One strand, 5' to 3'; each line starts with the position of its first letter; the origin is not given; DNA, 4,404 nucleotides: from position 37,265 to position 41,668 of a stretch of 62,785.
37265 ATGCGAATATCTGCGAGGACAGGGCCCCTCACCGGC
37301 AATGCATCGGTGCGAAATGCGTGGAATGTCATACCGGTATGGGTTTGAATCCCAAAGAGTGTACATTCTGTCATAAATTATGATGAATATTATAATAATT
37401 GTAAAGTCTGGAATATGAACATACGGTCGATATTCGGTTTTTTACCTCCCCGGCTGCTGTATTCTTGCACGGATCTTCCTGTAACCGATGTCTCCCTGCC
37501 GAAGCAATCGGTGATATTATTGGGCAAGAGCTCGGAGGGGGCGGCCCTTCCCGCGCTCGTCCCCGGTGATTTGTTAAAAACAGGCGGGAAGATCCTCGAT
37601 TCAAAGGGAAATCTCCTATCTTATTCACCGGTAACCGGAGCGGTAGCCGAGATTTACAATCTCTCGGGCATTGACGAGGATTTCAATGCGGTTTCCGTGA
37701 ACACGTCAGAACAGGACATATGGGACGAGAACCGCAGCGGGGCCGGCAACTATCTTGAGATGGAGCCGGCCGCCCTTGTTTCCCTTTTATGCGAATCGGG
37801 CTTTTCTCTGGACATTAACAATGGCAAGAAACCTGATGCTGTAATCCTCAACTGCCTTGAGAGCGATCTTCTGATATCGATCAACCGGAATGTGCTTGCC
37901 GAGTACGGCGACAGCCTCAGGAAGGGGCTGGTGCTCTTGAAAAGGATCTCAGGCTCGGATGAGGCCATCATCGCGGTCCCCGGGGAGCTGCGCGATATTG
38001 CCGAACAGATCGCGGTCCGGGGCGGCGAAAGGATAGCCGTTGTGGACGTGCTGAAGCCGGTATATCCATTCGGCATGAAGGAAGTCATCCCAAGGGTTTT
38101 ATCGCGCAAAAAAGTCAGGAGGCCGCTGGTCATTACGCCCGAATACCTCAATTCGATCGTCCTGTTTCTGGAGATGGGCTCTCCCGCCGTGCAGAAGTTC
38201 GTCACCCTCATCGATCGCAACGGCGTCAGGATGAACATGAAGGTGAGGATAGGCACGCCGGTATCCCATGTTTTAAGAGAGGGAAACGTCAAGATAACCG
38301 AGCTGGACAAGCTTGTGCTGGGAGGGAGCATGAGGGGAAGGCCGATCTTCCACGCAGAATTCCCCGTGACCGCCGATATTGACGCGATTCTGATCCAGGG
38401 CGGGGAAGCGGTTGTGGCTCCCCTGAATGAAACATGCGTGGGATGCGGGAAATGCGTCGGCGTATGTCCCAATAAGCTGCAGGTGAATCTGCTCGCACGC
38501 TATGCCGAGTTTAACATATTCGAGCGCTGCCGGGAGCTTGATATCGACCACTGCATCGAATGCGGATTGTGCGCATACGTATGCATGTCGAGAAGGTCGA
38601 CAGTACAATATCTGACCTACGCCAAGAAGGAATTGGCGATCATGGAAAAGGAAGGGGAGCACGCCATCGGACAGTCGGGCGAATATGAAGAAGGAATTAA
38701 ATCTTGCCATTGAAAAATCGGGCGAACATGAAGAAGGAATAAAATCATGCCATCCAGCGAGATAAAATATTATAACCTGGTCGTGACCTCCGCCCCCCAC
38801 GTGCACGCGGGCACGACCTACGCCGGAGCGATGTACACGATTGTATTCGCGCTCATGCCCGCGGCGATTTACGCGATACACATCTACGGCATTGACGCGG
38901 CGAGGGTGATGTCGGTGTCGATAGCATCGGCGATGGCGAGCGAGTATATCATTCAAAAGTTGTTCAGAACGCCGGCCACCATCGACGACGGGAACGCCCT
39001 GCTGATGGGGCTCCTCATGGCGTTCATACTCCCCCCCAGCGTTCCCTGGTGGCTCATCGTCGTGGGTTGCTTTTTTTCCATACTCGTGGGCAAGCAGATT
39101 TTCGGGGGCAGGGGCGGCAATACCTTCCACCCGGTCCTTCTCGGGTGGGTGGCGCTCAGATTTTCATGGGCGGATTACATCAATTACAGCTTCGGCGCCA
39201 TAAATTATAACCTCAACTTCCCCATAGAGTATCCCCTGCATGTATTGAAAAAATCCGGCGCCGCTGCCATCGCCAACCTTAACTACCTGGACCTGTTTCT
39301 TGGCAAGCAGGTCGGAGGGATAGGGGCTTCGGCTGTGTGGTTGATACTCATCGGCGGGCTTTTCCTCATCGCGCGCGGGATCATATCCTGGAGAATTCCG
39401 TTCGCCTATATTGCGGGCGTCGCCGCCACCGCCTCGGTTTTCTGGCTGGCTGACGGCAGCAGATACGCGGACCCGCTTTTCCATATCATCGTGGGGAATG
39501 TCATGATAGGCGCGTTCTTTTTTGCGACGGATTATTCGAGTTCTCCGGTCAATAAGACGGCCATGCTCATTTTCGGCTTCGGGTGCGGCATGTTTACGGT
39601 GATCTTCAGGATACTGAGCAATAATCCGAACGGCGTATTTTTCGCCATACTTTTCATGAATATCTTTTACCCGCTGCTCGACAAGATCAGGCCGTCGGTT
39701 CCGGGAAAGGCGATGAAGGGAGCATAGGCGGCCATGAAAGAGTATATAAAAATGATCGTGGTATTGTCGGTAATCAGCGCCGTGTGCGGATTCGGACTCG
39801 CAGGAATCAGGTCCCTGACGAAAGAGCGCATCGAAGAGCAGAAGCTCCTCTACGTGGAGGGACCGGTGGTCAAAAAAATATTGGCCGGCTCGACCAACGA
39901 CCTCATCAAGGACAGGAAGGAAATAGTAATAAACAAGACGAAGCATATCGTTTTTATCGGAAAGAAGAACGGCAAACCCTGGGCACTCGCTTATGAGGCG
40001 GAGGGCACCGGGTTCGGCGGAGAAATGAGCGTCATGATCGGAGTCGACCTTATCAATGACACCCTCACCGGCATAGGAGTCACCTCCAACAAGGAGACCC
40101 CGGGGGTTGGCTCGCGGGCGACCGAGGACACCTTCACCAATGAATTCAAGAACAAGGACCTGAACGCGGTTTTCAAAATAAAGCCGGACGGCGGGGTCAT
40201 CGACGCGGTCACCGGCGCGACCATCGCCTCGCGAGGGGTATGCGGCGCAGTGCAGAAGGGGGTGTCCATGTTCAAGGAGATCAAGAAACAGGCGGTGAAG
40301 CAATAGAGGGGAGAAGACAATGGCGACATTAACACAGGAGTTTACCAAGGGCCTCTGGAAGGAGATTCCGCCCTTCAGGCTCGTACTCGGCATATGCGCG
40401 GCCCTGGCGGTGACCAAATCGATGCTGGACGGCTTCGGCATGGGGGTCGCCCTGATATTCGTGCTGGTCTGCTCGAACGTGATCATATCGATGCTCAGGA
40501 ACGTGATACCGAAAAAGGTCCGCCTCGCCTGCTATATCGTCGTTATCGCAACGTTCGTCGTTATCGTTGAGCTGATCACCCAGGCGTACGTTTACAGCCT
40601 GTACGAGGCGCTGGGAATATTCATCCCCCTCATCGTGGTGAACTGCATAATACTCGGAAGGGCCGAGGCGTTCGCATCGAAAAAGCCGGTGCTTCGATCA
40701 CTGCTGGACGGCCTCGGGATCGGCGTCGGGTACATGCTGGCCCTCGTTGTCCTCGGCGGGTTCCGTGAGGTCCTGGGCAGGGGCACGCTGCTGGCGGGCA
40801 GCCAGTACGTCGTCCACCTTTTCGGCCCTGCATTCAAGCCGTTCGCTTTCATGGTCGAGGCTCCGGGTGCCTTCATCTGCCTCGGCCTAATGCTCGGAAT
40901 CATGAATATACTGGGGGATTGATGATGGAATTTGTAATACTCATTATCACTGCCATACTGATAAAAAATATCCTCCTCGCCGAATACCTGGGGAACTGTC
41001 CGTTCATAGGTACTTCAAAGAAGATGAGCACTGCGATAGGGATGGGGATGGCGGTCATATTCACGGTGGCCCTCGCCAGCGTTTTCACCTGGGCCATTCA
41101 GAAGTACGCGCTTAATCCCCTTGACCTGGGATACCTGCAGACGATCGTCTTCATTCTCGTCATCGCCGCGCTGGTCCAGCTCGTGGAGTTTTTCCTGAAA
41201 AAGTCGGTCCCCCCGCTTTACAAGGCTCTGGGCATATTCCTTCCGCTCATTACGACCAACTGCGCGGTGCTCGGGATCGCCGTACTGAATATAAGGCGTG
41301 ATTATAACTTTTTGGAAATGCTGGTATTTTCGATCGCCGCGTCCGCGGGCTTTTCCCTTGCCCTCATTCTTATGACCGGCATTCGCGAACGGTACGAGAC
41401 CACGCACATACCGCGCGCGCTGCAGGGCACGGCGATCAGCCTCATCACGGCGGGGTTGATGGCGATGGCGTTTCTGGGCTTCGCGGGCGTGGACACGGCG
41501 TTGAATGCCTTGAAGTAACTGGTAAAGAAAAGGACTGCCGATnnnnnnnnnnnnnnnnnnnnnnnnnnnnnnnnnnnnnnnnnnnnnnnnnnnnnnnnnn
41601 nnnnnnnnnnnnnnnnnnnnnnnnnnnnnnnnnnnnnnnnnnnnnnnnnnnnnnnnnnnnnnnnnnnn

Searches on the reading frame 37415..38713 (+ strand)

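Call 29: search_protein_families(library=pfam, max_evalue=0.000001, proteins=[window:37415-38713:+])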
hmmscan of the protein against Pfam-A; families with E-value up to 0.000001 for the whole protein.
window:37415-38713:+ (432 aa): 4 families
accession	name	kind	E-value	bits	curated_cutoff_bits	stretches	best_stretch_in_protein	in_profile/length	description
PF13183.11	Fer4_8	-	2.9e-08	34.6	27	0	377-432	2-55/68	4Fe-4S dicluster domain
PF14697.11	Fer4_21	-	5.1e-08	33.4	35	0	322-353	23-53/59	4Fe-4S dicluster domain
PF01512.22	Complex1_51K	-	4.9e-07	30.2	31.2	1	133-236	21-128/150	Nuo51 FMN-binding domain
PF12797.12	Fer4_2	-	5.1e-07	29.7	24.5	0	339-352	8-21/22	4Fe-4S binding domain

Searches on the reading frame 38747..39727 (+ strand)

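Call 29: search_protein_families(library=pfam, max_evalue=0.000001, proteins=[window:38747-39727:+])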
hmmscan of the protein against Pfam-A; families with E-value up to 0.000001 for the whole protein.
window:38747-39727:+ (326 aa): 1 family
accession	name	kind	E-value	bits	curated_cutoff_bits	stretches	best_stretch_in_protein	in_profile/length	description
PF03116.20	NQR2_RnfD_RnfE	-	1.5e-90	304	27.7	1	13-316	2-292/296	NQR2, RnfD, RnfE family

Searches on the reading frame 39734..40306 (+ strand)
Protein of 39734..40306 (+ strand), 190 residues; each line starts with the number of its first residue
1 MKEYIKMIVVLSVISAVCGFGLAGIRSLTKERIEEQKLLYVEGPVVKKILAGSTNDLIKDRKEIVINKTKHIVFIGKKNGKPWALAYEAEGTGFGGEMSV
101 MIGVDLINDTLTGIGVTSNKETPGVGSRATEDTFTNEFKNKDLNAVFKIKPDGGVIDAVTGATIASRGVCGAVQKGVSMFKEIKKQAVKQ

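Call 29: search_protein_families(library=pfam, max_evalue=0.000001, proteins=[window:39734-40306:+])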
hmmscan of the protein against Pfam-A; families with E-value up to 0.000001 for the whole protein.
window:39734-40306:+ (190 aa): 1 family
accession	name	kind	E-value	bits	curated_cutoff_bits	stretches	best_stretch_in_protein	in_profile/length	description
PF04205.19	FMN_bind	-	9.2e-16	58.7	22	1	93-176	1-75/77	FMN-binding domain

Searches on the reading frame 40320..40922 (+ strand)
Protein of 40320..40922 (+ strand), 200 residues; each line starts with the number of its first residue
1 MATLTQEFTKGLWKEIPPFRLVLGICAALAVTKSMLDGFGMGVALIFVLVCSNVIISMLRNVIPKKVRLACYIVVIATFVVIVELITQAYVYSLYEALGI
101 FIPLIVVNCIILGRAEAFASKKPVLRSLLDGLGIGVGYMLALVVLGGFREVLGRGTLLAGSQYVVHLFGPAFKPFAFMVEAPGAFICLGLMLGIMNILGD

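Call 29: search_protein_families(library=pfam, max_evalue=0.000001, proteins=[window:40320-40922:+])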
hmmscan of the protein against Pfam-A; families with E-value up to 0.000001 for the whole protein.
window:40320-40922:+ (200 aa): 1 family
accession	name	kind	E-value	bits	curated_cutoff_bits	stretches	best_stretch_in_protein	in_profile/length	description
PF02508.19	Rnf-Nqr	-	2.6e-64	216.9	23.8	1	6-191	3-173/174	Rnf-Nqr subunit, membrane protein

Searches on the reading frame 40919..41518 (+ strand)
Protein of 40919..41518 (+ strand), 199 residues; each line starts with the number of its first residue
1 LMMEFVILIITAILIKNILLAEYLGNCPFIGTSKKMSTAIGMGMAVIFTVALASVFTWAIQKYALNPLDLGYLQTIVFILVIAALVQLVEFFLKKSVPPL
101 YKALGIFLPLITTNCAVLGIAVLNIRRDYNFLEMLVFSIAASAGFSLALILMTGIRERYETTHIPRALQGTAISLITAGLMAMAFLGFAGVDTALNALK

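Call 29: search_protein_families(library=pfam, max_evalue=0.000001, proteins=[window:40919-41518:+])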
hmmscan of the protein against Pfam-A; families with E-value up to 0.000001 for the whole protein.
window:40919-41518:+ (199 aa): 1 family
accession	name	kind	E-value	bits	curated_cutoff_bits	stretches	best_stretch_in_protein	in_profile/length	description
PF02508.19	Rnf-Nqr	-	7.8e-57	192.5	23.8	1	8-191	4-173/174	Rnf-Nqr subunit, membrane protein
